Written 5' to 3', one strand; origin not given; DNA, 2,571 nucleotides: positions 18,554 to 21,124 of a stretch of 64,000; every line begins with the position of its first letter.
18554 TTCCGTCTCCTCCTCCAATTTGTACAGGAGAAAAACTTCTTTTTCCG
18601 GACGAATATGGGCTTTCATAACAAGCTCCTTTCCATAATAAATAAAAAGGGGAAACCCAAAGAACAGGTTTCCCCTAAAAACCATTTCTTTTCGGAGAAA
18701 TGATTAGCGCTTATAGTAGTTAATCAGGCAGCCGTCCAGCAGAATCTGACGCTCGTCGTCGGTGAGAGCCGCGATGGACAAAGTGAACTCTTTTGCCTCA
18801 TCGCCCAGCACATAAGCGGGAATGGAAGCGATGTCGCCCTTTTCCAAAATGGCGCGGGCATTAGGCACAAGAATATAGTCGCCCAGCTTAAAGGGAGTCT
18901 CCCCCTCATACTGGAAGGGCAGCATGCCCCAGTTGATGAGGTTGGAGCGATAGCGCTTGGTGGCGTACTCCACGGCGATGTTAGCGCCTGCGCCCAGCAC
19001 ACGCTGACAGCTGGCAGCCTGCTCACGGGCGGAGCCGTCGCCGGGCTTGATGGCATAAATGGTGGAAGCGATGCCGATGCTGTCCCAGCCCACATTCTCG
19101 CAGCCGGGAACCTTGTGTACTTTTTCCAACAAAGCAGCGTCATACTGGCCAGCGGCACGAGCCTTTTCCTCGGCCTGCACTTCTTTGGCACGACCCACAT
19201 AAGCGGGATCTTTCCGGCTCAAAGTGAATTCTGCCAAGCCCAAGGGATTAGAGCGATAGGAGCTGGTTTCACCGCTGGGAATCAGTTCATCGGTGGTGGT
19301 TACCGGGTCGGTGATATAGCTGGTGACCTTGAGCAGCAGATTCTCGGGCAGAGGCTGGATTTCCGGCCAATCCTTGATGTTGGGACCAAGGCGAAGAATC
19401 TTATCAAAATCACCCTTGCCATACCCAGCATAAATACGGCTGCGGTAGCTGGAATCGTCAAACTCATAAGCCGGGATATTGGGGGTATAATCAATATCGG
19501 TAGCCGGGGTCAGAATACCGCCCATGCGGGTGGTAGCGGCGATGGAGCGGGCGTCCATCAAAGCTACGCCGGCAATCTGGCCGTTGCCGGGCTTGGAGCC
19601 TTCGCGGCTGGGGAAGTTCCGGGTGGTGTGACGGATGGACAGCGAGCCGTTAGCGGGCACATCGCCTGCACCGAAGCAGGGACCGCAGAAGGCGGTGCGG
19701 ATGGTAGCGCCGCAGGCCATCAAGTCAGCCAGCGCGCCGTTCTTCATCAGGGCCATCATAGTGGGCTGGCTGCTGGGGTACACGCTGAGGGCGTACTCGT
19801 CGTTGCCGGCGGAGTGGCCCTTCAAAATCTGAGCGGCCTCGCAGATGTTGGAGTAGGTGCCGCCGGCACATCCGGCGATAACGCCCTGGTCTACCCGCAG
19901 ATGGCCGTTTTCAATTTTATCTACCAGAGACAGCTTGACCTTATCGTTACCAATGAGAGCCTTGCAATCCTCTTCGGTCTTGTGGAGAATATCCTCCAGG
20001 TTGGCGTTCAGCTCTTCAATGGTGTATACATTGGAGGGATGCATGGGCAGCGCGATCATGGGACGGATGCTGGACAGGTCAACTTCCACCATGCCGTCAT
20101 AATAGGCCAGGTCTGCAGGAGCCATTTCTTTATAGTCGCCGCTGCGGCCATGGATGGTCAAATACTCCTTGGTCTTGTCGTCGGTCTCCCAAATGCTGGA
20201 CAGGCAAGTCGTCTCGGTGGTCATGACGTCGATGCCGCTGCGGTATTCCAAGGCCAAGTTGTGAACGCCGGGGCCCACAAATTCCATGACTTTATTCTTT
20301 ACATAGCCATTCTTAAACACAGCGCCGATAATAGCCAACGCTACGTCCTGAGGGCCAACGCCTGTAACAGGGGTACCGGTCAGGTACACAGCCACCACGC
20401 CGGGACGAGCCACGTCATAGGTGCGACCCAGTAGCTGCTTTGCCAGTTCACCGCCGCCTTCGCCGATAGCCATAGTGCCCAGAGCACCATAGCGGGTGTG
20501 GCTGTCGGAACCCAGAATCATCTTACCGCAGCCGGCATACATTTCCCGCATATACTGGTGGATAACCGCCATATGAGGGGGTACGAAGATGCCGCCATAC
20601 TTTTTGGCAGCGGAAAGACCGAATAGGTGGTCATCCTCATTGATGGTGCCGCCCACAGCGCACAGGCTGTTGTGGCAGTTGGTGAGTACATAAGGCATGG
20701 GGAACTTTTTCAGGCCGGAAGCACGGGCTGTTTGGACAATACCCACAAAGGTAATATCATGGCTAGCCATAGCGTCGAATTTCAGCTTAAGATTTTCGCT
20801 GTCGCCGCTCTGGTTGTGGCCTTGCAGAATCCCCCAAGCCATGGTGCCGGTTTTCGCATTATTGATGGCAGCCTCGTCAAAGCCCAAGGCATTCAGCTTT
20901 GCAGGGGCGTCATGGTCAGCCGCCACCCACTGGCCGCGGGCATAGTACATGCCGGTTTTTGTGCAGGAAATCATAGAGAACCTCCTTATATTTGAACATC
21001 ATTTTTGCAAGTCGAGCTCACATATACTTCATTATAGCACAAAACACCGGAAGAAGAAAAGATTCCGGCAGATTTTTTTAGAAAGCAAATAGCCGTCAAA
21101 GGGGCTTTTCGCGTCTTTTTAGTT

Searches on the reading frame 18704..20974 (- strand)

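Call 83: search_protein_families(library=pfam, proteins=[window:18704-20974:-], max_evalue=1e-8)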
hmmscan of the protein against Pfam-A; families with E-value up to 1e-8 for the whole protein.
window:18704-20974:- (756 aa): 1 family
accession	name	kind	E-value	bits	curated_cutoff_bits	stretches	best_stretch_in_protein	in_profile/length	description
PF00330.25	Aconitase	-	3.5e-92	310.2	28.7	1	49-479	3-462/463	Aconitase family (aconitate hydratase)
